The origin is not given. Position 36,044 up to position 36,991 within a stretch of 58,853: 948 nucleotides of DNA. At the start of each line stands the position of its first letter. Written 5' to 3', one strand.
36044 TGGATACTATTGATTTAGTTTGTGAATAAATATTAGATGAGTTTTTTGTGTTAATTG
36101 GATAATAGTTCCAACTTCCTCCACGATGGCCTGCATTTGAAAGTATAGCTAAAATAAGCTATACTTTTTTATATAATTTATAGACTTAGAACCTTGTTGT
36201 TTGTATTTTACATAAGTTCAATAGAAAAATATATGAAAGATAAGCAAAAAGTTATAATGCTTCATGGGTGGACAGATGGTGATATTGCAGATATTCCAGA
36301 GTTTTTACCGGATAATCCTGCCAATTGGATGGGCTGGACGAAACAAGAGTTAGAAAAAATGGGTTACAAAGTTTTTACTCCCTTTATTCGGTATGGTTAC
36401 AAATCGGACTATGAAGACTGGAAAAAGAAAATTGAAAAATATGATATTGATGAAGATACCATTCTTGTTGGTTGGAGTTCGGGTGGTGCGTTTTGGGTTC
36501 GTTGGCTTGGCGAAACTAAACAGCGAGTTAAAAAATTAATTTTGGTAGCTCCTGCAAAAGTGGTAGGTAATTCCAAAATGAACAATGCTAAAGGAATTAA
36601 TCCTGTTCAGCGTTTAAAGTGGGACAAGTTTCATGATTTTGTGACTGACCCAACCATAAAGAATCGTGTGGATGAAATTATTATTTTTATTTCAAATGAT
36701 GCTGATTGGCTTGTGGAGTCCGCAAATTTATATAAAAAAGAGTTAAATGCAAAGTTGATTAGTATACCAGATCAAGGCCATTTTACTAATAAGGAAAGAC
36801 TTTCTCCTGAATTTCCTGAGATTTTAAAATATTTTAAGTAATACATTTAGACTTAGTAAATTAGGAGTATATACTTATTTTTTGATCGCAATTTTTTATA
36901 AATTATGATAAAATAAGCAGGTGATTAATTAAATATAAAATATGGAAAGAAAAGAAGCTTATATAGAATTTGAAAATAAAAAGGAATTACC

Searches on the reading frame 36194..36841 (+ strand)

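Call 51: search_protein_families(library=pfam, proteins=[window:36194-36841:+], max_evalue=0.00001)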
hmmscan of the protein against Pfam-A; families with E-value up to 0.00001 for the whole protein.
window:36194-36841:+ (215 aa): 2 families
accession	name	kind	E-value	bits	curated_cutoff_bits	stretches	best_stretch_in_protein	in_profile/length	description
PF06821.19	Ser_hydrolase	-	5.6e-11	43.1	22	1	42-214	12-170/172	Serine hydrolase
PF00561.26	Abhydrolase_1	-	2.2e-07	31.2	25.8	0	73-126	55-103/245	alpha/beta hydrolase fold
